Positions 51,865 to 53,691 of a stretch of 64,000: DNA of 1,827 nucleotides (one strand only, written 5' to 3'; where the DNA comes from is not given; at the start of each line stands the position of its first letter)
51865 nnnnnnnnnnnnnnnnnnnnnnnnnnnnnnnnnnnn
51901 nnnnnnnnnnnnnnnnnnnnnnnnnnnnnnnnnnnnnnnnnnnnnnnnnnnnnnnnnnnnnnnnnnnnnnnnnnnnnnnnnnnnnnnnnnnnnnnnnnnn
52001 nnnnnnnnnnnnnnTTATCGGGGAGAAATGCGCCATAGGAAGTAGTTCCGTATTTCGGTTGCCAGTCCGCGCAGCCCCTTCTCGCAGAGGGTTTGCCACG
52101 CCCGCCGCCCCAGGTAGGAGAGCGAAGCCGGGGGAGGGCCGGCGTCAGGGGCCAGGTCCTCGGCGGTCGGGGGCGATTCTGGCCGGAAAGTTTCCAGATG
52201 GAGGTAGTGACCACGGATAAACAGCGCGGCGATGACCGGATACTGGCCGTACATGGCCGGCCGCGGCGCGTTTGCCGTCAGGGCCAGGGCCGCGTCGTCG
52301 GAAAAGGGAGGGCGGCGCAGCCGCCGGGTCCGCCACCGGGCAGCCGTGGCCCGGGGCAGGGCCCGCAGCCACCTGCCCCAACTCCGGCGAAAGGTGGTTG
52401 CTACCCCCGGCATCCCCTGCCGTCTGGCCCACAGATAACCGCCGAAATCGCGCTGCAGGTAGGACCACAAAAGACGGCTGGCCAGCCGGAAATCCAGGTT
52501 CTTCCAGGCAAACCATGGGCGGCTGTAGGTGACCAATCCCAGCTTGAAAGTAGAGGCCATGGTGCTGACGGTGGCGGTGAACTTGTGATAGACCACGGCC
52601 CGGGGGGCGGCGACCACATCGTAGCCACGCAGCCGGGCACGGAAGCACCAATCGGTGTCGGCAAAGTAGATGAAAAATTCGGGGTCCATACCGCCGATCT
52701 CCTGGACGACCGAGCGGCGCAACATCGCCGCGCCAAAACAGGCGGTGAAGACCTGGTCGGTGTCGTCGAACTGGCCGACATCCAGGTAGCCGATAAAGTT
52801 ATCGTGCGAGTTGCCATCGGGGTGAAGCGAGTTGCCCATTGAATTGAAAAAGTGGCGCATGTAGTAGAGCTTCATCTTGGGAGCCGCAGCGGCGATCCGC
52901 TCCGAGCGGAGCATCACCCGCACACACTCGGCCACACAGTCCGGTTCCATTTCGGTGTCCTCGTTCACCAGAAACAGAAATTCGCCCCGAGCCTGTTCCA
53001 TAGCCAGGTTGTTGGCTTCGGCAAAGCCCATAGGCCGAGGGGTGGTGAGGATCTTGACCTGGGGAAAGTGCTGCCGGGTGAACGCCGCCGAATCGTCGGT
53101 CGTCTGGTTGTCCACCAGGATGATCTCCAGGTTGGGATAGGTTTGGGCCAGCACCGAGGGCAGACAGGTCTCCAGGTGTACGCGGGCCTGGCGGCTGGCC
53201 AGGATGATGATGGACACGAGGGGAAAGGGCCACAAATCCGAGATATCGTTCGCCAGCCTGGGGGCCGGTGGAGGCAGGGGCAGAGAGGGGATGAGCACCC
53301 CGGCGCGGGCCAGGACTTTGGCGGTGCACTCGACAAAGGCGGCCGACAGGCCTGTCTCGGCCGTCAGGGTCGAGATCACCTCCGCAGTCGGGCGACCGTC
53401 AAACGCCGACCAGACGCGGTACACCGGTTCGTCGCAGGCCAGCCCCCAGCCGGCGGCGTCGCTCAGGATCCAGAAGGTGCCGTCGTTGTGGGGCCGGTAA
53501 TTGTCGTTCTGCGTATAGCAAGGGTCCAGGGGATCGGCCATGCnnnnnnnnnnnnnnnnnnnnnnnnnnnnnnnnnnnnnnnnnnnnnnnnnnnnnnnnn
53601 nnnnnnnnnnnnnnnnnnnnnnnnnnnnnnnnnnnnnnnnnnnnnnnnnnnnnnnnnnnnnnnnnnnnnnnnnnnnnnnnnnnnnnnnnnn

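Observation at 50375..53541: Two tandem GT2 proteins carry N-terminal PqqD/RRE-like (peptide-recognition) domains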

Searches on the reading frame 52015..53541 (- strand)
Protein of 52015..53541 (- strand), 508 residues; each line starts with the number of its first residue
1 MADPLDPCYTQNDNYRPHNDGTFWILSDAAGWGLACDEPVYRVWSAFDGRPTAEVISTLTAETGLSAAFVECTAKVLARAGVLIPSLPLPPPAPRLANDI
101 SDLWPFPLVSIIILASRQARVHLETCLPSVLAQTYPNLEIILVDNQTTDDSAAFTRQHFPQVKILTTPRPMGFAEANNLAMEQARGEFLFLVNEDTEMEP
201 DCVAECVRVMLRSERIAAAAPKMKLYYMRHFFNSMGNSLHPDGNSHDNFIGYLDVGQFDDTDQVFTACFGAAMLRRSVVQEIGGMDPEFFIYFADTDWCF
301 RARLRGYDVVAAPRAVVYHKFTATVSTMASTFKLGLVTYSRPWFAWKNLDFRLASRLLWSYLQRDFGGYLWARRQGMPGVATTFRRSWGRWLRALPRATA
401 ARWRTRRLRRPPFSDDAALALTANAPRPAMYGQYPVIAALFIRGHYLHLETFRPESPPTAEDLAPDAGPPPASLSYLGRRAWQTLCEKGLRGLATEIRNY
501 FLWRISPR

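Call 3: search_protein_families(library=pfam, proteins=[window:52015-53541:-], max_evalue=1)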
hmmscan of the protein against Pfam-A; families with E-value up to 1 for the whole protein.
window:52015-53541:- (508 aa): 4 families
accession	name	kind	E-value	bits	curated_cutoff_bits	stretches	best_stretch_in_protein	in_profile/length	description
PF00535.33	Glycos_transf_2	-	1.5e-22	80.8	23.3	1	120-282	10-167/168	Glycosyl transferase family 2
PF13641.12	Glyco_tranf_2_3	-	1.5e-14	55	27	1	109-326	3-218/230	Glycosyltransferase like family 2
PF13632.12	Glyco_trans_2_3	-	4.6e-08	33.6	27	1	191-328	4-132/198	Glycosyl transferase family group 2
PF10111.15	Glyco_tranf_2_2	-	0.00025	21.1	27.3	1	132-317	22-214/276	Glycosyltransferase like family 2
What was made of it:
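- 52558..53223 (-): GT-A GT2 catalytic domain (aa 107-328). Carries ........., the DxD-equivalent N193-E-D195 and ADTDW (D295/D297). PF00535 80.8 bits (call 3).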

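Call 4: search_protein_families(library=ncbifam, proteins=[window:52015-53541:-], max_evalue=1)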
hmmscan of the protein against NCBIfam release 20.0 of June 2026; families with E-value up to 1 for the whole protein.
window:52015-53541:- (508 aa): 22 families
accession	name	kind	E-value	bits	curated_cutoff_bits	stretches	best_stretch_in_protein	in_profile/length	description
TIGR01556.1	rhamnosyltran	subfamily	9.8e-14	51.2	200.55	1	137-321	21-202/281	rhamnosyltransferase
TIGR03965.1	mycofact_glyco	equivalog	1.7e-13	50.3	280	2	109-222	76-190/467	mycofactocin biosynthesis glycosyltransferase MftF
TIGR03937.1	PgaC_IcaA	equivalog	4.3e-13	49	422.3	1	106-324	44-255/407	poly-beta-1,6-N-acetyl-D-glucosamine synthase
NF038299.1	EPS_HpsN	equivalog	1.1e-11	44.3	425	1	107-321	1-222/317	hormogonium polysaccharide biosynthesis glycosyltransferase HpsN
NF007482.0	PRK10073.1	equivalog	4e-11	42.5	423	1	108-206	7-106/334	glycosyltransferase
NF041875.1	EPS_EpsD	equivalog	7.3e-11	42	370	2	112-211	3-105/325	exopolysaccharide biosynthesis glycosyltransferase EpsD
NF041394.1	GtaseAglG_Halo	equivalog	1.5e-09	37.6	440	1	110-320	4-216/304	glucosyl-dolichyl phosphate glucuronosyltransferase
NF047683.1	TeichurnBiosyTuaG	equivalog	1.6e-09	37.8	400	1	107-213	6-114/252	teichuronic acid biosynthesis protein TuaG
TIGR03111.1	glyc2_xrt_Gpos1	hypoth_equivalog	1.2e-08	34.2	363.95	1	105-218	47-164/439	TIGR03111 family XrtG-associated glycosyltransferase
TIGR04283.1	glyco_like_mftF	equivalog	1.3e-07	31.4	182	1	110-227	2-113/221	TIGR04283 family arsenosugar biosynthesis glycosyltransferase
TIGR03469.1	HpnB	hypoth_equivalog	4.2e-07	29.3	379.25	1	105-207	42-157/386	hopene-associated glycosyltransferase HpnB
TIGR04242.1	nodulat_NodC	equivalog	1.1e-06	27.9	550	1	98-220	39-165/395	chitooligosaccharide synthase NodC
NF050050.1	ProtGlycPglI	equivalog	1.7e-06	27.7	500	1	107-207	2-105/306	GalNAc(5)-diNAcBac-PP-undecaprenol beta-1,3-glucosyltransferase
NF038302.1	EPS_HpsE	equivalog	0.00054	19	300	1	137-224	33-125/307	hormogonium polysaccharide biosynthesis glycosyltransferase HpsE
TIGR04195.1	S_glycosyl_SunS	equivalog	0.00056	18.9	350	1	111-196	61-142/421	SunS family peptide S-glycosyltransferase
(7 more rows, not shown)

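Call 8: find_homologous_proteins(query=window:52015-53541:-, max_evalue=0.00001)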
Query window:52015-53541:- (508 aa): 195 proteins with E <= 0.00001 among 8000 candidates; the best 120 are listed.
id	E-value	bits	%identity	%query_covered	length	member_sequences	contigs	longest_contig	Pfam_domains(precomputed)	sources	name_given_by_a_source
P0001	0.0e+0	1058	89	100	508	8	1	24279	PF13632.13,PF13641.13,PF00535.33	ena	-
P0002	3.3e-239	813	69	100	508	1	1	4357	PF13632.13,PF13641.13,PF00535.33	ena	-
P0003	3.2e-238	810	69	100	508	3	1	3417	PF13632.13,PF13641.13,PF00535.33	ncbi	-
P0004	7.2e-238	809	69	100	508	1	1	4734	PF13641.13,PF00535.33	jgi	-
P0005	8.5e-236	802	70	99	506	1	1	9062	PF13632.13,PF13641.13,PF00535.33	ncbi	-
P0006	4.9e-234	796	68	100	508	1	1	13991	PF13632.13,PF13641.13,PF00535.33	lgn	-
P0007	3.8e-233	793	69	100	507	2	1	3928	PF13632.13,PF13641.13,PF00535.33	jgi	jgi:GT2 family glycosyltransferase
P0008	5.7e-233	792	67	100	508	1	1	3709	PF13632.13,PF13641.13,PF00535.33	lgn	-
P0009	2.3e-230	784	68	99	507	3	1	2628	PF13632.13,PF13641.13,PF00535.33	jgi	jgi:GT2 family glycosyltransferase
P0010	4.4e-229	780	67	100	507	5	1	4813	PF13632.13,PF13641.13,PF00535.33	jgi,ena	jgi:GT2 family glycosyltransferase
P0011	3.1e-226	770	67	100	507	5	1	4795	PF13632.13,PF13641.13,PF00535.33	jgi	jgi:GT2 family glycosyltransferase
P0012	2.3e-223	761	66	100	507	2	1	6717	PF13632.13,PF13641.13,PF00535.33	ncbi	-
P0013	4.5e-223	760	64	99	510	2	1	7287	PF13632.13,PF13641.13,PF00535.33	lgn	-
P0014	8.2e-223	759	67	100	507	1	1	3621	PF13632.13,PF13641.13,PF00535.33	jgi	jgi:GT2 family glycosyltransferase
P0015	1.1e-221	755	66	99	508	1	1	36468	PF13632.13,PF13641.13,PF00535.33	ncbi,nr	ncbi:MAG: glycosyltransferase family 2 protein [Anaerolineae bacterium]|nr:glycosyltransferase famil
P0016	1.6e-219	748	66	99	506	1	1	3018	PF13632.13,PF13506.14,PF13641.13,PF00535.33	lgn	-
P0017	1.6e-219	748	66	99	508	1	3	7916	PF13632.13,PF13641.13,PF00535.33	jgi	jgi:GT2 family glycosyltransferase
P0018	1.7e-219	748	66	99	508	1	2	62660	PF13632.13,PF13641.13,PF00535.33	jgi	jgi:GT2 family glycosyltransferase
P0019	6.7e-217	739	66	100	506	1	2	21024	PF13632.13,PF13641.13,PF00535.33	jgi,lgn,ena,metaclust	metaclust:\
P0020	5.5e-216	736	65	100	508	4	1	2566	PF13632.13,PF13641.13,PF00535.33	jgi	jgi:GT2 family glycosyltransferase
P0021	2.4e-215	734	64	100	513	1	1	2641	PF13632.13,PF13641.13,PF00535.33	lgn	-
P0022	6.1e-214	730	64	99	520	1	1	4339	PF13641.13,PF00535.33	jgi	jgi:GT2 family glycosyltransferase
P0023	2.3e-212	724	63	99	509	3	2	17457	PF13632.13,PF13641.13,PF00535.33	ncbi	-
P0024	2.4e-212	724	64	99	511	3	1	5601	PF13632.13,PF13641.13,PF00535.33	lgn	-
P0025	5.7e-211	720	63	99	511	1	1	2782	PF13632.13,PF13641.13,PF00535.33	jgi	jgi:GT2 family glycosyltransferase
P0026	7.9e-206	703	64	99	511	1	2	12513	PF13632.13,PF13641.13,PF00535.33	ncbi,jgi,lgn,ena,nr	ncbi:MAG TPA: glycosyltransferase family 2 protein [Chloroflexi bacterium]|nr:glycosyltransferase fa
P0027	1.3e-205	702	61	100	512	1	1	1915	PF13632.13,PF13641.13,PF00535.33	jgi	jgi:GT2 family glycosyltransferase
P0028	7.3e-205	700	62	99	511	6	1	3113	PF13632.13,PF13641.13,PF00535.33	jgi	jgi:GT2 family glycosyltransferase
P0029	1.3e-197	676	59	99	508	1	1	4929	PF13632.13,PF13641.13,PF00535.33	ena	-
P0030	9.1e-197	673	59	100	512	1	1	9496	PF13632.13,PF13641.13,PF00535.33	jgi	jgi:GT2 family glycosyltransferase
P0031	1.6e-193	662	60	99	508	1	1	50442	PF13632.13,PF13641.13,PF00535.33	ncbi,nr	ncbi:MAG: glycosyltransferase [Chloroflexi bacterium]|nr:glycosyltransferase [Chloroflexota bacteriu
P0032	3.5e-191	655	58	100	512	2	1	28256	PF13632.13,PF13641.13,PF00535.33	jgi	jgi:GT2 family glycosyltransferase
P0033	3.6e-191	654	59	99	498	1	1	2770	PF10111.15,PF13641.13,PF00535.33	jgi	-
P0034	5.7e-187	641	57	100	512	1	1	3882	PF13641.13,PF00535.33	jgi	-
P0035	2.1e-186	639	56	100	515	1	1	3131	PF13632.13,PF13641.13,PF00535.33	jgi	jgi:GT2 family glycosyltransferase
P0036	1.5e-185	636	56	100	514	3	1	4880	PF13632.13,PF13641.13,PF00535.33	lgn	-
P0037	1.1e-184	633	58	96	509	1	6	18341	PF13632.13,PF13641.13,PF00535.33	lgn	-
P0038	2.5e-184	632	56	100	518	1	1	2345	PF13641.13,PF00535.33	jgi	jgi:GT2 family glycosyltransferase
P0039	4.4e-184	631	55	100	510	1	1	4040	PF13632.13,PF13641.13,PF00535.33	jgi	jgi:GT2 family glycosyltransferase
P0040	9.1e-184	630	56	100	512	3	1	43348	PF13641.13,PF00535.33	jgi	jgi:GT2 family glycosyltransferase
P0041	3.3e-182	625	57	99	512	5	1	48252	PF13632.13,PF13641.13,PF00535.33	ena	-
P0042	8.3e-182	624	55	100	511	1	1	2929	PF13632.13,PF13641.13,PF00535.33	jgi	jgi:GT2 family glycosyltransferase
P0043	2.2e-179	616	55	100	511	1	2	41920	PF13632.13,PF13641.13,PF00535.33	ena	-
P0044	2.6e-176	605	55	98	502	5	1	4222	PF13632.13,PF13641.13,PF00535.33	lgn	-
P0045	2.6e-175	602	56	98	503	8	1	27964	PF13632.13,PF13641.13,PF00535.33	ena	-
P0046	3.6e-174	598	54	98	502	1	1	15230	PF13632.13,PF13641.13,PF00535.33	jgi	jgi:GT2 family glycosyltransferase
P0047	7.6e-172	591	62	83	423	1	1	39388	PF13632.13,PF13641.13,PF00535.33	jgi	-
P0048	2.1e-170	586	54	99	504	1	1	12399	PF10111.15,PF13641.13,PF00535.33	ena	-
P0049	8.7e-166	571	55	89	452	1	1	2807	PF13632.13,PF13641.13,PF00535.33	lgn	-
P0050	2.6e-163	563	52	99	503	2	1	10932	PF13632.13,PF13641.13,PF00535.33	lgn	-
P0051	5.4e-163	562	53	99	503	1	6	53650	PF13641.13,PF00535.33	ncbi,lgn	-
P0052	4.2e-160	552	52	99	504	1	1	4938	PF13632.13,PF13641.13,PF00535.33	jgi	jgi:GT2 family glycosyltransferase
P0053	6.7e-158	545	57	79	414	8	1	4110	PF13632.13,PF13641.13,PF00535.33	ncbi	ncbi:MAG: glycosyltransferase family 2 protein, partial [Anaerolineae bacterium]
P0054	1.5e-154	534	63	71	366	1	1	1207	PF13632.13,PF13641.13,PF00535.33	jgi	jgi:GT2 family glycosyltransferase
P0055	5.8e-133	462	63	64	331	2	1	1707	PF13632.13,PF00535.33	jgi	jgi:GT2 family glycosyltransferase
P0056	6.5e-92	327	40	87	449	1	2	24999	PF10111.15,PF13641.13,PF00535.33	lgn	-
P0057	7.2e-75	271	38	73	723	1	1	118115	PF13641.13,PF00535.33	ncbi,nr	ncbi:MAG: glycosyltransferase family 2 protein [Anaerolineae bacterium]|nr:glycosyltransferase famil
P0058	9.6e-66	241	35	81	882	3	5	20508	PF13641.13,PF00535.33,PF13692.13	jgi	jgi:GT2 family glycosyltransferase/glycosyltransferase involved in cell wall biosynthesis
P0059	5.7e-45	172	40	48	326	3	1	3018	PF13632.13,PF13641.13,PF00535.33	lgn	-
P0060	9.6e-45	171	40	48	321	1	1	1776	PF13632.13,PF13641.13,PF00535.33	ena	-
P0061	1.1e-44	171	42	43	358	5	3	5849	PF13632.13,PF10111.15,PF13641.13,PF00535.33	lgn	-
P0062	3.4e-44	170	37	50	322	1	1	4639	PF13632.13,PF13641.13,PF00535.33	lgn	-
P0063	7.6e-44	168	41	43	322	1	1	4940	PF13632.13,PF13641.13,PF00535.33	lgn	-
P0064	1.5e-43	167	38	59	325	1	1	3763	PF13632.13,PF13641.13,PF00535.33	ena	-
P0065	2.4e-42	163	41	45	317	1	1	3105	PF13632.13,PF13641.13,PF00535.33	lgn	-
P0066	2.5e-42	163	37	48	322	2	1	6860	PF13632.13,PF13641.13,PF00535.33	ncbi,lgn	-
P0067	7.5e-42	162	36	50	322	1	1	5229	PF13632.13,PF13641.13,PF00535.33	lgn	-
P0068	1.1e-41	161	41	43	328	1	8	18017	PF13632.13,PF13641.13,PF00535.33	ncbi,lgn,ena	-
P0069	1.2e-41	161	41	45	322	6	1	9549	PF13632.13,PF13506.14,PF13641.13,PF00535.33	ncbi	-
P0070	1.4e-41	161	38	47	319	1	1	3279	PF13632.13,PF13506.14,PF13641.13,PF00535.33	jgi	jgi:GT2 family glycosyltransferase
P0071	2.3e-41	160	38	49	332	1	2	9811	PF13632.13,PF10111.15,PF13506.14,PF13641.13,PF00535.33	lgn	-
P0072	5.5e-41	159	40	45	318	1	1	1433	PF13632.13,PF13641.13,PF00535.33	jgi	jgi:GT2 family glycosyltransferase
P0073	1.0e-40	158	36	59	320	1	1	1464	PF10111.15,PF13641.13,PF00535.33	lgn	-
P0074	1.2e-40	158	39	44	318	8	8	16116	PF13632.13,PF13641.13,PF00535.33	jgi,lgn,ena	-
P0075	1.6e-40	157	36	44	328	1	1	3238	PF13632.13,PF13641.13,PF00535.33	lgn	-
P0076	1.9e-40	157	36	45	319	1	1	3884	PF13632.13,PF13641.13,PF00535.33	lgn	-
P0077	2.0e-40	157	35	60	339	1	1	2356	PF13632.13,PF13506.14,PF13641.13,PF00535.33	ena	-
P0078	2.7e-40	157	39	44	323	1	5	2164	PF13632.13,PF13641.13,PF00535.33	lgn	-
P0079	5.4e-40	156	38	48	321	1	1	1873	PF13641.13,PF00535.33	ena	-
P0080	7.2e-40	155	36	45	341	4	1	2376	PF13632.13,PF13641.13,PF00535.33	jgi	jgi:GT2 family glycosyltransferase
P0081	1.0e-39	155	37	49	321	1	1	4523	PF13641.13,PF00535.33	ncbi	-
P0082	1.7e-39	154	40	46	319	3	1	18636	PF13632.13,PF13641.13,PF00535.33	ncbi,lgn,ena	-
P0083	2.1e-39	154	35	64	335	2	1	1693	PF13632.13,PF13641.13,PF00535.33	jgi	-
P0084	2.2e-39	154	36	47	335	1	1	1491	PF13632.13,PF13506.14,PF13641.13,PF00535.33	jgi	jgi:GT2 family glycosyltransferase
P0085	2.7e-39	153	38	47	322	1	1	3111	PF13632.13,PF13506.14,PF13641.13,PF00535.33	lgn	-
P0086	3.1e-39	153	37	49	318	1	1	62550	PF13641.13,PF00535.33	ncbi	-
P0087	4.3e-39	153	38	45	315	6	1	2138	PF13632.13,PF13641.13,PF00535.33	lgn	-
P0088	6.2e-39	152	38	47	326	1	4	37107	PF13632.13,PF10111.15,PF13641.13,PF00535.33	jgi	jgi:GT2 family glycosyltransferase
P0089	8.2e-39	152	37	49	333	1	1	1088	PF13641.13,PF00535.33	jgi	jgi:GT2 family glycosyltransferase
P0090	1.1e-38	151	35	45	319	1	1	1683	PF13632.13,PF13506.14,PF13641.13,PF20691.4,PF00535.33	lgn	-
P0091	1.2e-38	151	37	44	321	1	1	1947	PF13632.13,PF13641.13,PF00535.33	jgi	jgi:GT2 family glycosyltransferase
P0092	1.4e-38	151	36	48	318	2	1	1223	PF13632.13,PF13506.14,PF13641.13,PF00535.33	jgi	jgi:GT2 family glycosyltransferase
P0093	1.5e-38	151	40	44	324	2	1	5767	PF13632.13,PF13641.13,PF00535.33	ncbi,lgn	-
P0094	1.6e-38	151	38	46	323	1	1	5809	PF13641.13,PF00535.33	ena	-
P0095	1.9e-38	151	35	50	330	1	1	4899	PF13632.13,PF13641.13,PF00535.33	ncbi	-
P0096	2.0e-38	150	35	57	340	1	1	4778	PF13632.13,PF13641.13,PF00535.33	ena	-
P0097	2.2e-38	150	33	47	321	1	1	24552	PF13632.13,PF13641.13,PF00535.33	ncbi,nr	ncbi:MAG: glycosyltransferase family 2 protein [Anaerolineae bacterium]|nr:glycosyltransferase famil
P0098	3.3e-38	150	34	59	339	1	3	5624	PF13632.13,PF13506.14,PF13641.13,PF00535.33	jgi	jgi:GT2 family glycosyltransferase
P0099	4.9e-38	149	37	47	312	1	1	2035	PF13641.13,PF00535.33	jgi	jgi:GT2 family glycosyltransferase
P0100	5.5e-38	149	38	42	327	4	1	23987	PF13632.13,PF13641.13,PF00535.33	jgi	jgi:GT2 family glycosyltransferase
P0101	2.0e-37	147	35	48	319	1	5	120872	PF13632.13,PF13641.13,PF00535.33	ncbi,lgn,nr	ncbi:MAG: glycosyltransferase family 2 protein [Chloroflexi bacterium]|nr:glycosyltransferase family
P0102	3.0e-37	147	37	44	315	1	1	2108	PF13632.13,PF13506.14,PF13641.13,PF00535.33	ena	-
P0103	3.5e-37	146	35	51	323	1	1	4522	PF13632.13,PF13641.13,PF00535.33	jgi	jgi:GT2 family glycosyltransferase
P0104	4.0e-37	146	35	47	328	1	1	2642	PF13632.13,PF13641.13,PF00535.33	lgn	-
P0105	4.9e-37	146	35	51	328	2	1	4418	PF13641.13,PF00535.33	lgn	-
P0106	5.8e-37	146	37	43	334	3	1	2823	PF13632.13,PF13641.13,PF00535.33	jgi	-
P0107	6.0e-37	146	36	47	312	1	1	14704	PF13641.13,PF00535.33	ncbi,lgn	-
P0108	8.0e-37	145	36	47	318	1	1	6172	PF13632.13,PF13641.13,PF00535.33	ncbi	-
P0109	8.2e-37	145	34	47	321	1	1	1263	PF13632.13,PF13641.13,PF00535.33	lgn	-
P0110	9.8e-37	145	34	50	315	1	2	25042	PF13641.13,PF00535.33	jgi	-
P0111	1.1e-36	145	37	43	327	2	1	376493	PF13632.13,PF13641.13,PF00535.33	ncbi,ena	-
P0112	1.2e-36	145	36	48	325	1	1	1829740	PF13632.13,PF13641.13,PF00535.33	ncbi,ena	-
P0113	1.8e-36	144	36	48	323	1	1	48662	PF13641.13,PF00535.33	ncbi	-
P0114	1.9e-36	144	38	48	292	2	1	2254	PF13641.13,PF00535.33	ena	-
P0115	3.0e-36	143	33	61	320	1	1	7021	PF13641.13,PF00535.33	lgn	-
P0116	9.1e-36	142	34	48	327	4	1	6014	PF13641.13,PF00535.33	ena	-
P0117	1.1e-34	138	34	44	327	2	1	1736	PF13632.13,PF10111.15,PF13641.13,PF00535.33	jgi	-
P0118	5.0e-34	136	34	47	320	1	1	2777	PF13632.13,PF13641.13,PF00535.33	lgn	-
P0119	1.0e-33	135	36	42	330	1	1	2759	PF13632.13,PF13506.14,PF13641.13,PF00535.33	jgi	jgi:GT2 family glycosyltransferase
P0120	1.5e-33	134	36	42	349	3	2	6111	PF13632.13,PF10111.15,PF13506.14,PF13641.13,PF00535.33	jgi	-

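Call 28: find_encoding_contigs(protein=P0018, flank=10000, max_places=2)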
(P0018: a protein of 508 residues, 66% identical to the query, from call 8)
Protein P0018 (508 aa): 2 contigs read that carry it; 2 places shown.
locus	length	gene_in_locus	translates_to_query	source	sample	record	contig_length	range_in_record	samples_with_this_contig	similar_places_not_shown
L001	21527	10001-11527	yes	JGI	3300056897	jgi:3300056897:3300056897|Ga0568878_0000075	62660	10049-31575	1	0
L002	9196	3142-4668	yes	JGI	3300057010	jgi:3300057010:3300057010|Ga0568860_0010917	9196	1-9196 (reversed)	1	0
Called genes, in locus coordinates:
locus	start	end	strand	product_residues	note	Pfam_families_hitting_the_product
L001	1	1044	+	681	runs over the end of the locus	PF03706:LPG_synthase_TM, PF13506:Glyco_transf_21, PF00535:Glycos_transf_2, PF10111:Glyco_tranf_2_2, PF13641:Glyco_tranf_2_3, PF13632:Glyco_trans_2_3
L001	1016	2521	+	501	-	PF11028:TMEM260_N, PF28495:TMEM260_2 (weak)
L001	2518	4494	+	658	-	PF13196:DUF4012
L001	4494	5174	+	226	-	-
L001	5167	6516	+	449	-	PF11790:Glyco_hydro_cc (weak)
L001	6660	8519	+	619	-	PF00005:ABC_tran, PF14524:Wzt_C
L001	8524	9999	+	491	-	PF00534:Glycos_transf_1 (weak), PF13692:Glyco_trans_1_4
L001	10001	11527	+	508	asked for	PF00535:Glycos_transf_2, PF13641:Glyco_tranf_2_3, PF13632:Glyco_trans_2_3 (weak)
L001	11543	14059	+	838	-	-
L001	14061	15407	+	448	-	PF00535:Glycos_transf_2, PF10111:Glyco_tranf_2_2, PF13506:Glyco_transf_21 (faint), PF13641:Glyco_tranf_2_3, PF13632:Glyco_trans_2_3 (weak)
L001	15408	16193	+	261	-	PF00483:NTP_transferase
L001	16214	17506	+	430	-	PF13439:Glyco_transf_4, PF13579:Glyco_trans_4_4 (weak), PF20706:GT4-conflict, PF00534:Glycos_transf_1, PF13692:Glyco_trans_1_4, PF13524:Glyco_trans_1_2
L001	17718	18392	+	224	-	PF16316:DUF4956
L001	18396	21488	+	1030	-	PF08757:CotH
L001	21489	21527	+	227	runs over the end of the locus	PF09359:VTC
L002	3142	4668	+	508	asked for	PF00535:Glycos_transf_2, PF13641:Glyco_tranf_2_3, PF13632:Glyco_trans_2_3 (weak)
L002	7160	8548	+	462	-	PF13506:Glyco_transf_21 (faint), PF00535:Glycos_transf_2, PF10111:Glyco_tranf_2_2, PF13641:Glyco_tranf_2_3, PF13632:Glyco_trans_2_3 (weak)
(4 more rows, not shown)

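Call 29: find_encoding_contigs(protein=P0031, flank=10000, max_places=1)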
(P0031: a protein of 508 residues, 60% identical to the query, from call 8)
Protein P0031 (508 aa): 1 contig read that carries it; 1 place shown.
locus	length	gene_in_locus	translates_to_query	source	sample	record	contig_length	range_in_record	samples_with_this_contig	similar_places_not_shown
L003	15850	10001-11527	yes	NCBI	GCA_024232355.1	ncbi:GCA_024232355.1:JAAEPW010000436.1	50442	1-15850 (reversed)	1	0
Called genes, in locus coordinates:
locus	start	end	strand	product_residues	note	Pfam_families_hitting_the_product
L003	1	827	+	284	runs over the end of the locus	PF00149:Metallophos, PF12850:Metallophos_2 (faint)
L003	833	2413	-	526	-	PF03023:MurJ, PF13440:Polysacc_synt_3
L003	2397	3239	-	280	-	PF01177:Asp_Glu_race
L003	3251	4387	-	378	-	PF00188:CAP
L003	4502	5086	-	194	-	PF01476:LysM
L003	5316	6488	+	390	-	-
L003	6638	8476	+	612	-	PF00005:ABC_tran, PF14524:Wzt_C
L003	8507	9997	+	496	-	PF00534:Glycos_transf_1 (weak), PF13692:Glyco_trans_1_4 (weak)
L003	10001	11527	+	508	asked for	PF00535:Glycos_transf_2, PF13641:Glyco_tranf_2_3, PF13632:Glyco_trans_2_3 (weak)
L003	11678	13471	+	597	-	PF13641:Glyco_tranf_2_3 (faint)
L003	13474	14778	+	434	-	PF00535:Glycos_transf_2, PF10111:Glyco_tranf_2_2, PF13506:Glyco_transf_21 (weak), PF13641:Glyco_tranf_2_3, PF13632:Glyco_trans_2_3 (weak), PF02709:Glyco_transf_7C (faint)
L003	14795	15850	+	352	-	PF13489:Methyltransf_23, PF08241:Methyltransf_11, PF08242:Methyltransf_12, PF13649:Methyltransf_25, PF13847:Methyltransf_31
